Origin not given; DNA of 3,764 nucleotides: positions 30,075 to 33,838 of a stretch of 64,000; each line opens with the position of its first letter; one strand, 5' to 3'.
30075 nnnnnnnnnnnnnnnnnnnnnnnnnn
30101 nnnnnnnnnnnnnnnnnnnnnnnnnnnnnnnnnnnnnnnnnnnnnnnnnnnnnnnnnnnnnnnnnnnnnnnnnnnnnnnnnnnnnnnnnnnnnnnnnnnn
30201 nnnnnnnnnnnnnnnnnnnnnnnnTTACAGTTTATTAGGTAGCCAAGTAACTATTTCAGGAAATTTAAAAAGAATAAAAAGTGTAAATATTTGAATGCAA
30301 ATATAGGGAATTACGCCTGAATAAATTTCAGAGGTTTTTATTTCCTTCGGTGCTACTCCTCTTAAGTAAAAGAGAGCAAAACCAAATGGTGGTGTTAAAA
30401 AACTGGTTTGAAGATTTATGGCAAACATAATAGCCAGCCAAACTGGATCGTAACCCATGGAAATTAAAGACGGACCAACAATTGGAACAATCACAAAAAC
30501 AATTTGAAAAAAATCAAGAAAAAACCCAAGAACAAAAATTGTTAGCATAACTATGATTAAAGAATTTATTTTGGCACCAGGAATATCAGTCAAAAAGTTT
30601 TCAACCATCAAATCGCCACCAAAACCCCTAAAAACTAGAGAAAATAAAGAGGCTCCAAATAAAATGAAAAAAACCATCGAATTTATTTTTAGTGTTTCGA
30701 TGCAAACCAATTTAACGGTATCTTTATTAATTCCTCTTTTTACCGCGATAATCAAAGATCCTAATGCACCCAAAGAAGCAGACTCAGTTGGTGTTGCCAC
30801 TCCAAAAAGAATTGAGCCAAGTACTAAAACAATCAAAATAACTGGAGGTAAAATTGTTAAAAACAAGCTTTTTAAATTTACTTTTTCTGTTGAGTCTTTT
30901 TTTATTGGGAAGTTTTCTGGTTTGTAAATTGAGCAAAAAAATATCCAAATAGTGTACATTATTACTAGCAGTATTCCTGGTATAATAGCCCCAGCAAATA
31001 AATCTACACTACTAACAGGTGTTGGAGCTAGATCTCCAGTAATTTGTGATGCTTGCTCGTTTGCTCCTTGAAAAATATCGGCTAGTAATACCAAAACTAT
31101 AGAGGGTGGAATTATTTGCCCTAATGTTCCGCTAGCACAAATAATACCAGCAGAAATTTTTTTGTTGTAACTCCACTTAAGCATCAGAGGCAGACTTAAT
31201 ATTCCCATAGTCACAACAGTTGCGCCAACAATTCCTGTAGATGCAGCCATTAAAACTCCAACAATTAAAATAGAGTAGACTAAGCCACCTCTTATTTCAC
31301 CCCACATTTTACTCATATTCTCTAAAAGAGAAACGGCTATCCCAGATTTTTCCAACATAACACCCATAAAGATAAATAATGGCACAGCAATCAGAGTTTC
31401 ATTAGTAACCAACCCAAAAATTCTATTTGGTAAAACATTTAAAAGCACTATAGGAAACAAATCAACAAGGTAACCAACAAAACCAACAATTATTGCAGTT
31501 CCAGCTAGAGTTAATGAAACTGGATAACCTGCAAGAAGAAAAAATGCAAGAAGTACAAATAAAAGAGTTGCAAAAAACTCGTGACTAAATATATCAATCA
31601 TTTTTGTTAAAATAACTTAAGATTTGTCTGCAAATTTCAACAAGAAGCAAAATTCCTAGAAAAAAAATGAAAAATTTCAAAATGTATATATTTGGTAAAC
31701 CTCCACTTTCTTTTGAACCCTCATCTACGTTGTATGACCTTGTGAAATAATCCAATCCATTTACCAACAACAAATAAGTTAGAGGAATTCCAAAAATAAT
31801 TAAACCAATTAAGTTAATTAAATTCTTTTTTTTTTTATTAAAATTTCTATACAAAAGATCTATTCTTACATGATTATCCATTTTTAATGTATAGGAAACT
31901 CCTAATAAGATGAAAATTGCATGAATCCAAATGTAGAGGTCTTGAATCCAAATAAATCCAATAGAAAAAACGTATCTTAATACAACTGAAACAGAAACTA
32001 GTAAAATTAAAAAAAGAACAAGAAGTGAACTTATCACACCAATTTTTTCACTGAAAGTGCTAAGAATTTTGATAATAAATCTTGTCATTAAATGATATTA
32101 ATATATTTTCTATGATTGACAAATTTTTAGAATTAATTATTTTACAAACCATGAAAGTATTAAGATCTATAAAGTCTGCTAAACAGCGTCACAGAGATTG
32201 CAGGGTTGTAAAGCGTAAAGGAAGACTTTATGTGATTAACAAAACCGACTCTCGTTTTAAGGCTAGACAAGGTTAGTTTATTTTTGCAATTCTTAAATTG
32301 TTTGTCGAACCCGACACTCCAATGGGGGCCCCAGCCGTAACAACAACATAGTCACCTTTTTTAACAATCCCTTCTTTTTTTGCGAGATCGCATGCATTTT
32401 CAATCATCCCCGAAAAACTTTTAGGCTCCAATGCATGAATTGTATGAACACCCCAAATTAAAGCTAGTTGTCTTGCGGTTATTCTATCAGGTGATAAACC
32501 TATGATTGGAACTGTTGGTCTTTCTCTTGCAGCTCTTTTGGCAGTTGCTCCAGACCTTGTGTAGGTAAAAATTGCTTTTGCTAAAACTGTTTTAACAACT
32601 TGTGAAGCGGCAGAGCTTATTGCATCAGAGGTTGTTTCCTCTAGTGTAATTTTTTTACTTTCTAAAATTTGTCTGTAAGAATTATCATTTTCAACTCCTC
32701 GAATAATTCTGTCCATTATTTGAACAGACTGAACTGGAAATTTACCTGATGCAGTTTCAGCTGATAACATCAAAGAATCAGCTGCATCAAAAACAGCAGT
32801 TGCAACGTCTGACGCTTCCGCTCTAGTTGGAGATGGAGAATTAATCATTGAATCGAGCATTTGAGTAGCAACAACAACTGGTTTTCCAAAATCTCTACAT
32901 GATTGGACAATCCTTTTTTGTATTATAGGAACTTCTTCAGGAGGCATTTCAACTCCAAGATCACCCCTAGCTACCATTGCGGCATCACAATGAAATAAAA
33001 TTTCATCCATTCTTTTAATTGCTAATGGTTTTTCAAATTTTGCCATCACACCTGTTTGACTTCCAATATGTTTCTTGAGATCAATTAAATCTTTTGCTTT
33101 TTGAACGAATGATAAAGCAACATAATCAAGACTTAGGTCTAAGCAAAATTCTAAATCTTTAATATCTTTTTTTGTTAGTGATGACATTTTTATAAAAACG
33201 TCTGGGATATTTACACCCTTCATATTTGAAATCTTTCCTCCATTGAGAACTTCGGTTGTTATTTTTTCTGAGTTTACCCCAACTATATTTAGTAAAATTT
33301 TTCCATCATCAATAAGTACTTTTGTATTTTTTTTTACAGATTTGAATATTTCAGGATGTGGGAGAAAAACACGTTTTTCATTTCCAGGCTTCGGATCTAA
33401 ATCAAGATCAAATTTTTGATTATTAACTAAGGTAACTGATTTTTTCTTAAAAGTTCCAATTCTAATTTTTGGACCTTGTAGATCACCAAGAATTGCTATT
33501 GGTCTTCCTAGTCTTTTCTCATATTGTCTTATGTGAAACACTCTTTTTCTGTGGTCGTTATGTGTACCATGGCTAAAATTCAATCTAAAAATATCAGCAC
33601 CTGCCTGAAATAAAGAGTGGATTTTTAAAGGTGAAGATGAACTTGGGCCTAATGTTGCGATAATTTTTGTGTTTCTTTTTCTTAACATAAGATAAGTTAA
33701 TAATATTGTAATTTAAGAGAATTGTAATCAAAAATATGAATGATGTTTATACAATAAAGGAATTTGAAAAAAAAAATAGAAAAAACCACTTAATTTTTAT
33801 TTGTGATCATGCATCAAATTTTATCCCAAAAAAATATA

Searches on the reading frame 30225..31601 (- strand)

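Call 83: search_protein_families(library=pfam, proteins=[window:30225-31601:-], max_evalue=0.00001)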
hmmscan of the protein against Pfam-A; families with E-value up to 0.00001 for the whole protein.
window:30225-31601:- (458 aa): 1 family
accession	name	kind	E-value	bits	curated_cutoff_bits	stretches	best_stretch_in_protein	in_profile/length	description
PF06808.19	DctM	-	6.8e-76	256.2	23.8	1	15-450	1-413/413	Tripartite ATP-independent periplasmic transporter, DctM component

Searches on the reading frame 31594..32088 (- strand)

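Call 83: search_protein_families(library=pfam, proteins=[window:31594-32088:-], max_evalue=0.00001)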
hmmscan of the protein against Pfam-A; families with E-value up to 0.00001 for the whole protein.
window:31594-32088:- (164 aa): 1 family
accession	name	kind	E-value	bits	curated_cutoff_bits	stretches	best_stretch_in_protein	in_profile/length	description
PF04290.18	DctQ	-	6.2e-15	55.7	28.3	1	27-155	1-125/132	Tripartite ATP-independent periplasmic transporters, DctQ component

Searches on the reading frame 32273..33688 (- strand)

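Call 83: search_protein_families(library=pfam, proteins=[window:32273-33688:-], max_evalue=0.00001)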
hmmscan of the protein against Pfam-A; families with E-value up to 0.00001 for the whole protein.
window:32273-33688:- (471 aa): 2 families
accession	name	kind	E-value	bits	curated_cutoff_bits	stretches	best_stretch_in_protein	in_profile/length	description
PF00224.27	PK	-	1.5e-104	350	30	1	5-322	2-328/328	Pyruvate kinase, barrel domain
PF02887.21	PK_C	-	7.6e-35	119.9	28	1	355-467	1-113/114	Pyruvate kinase, alpha/beta domain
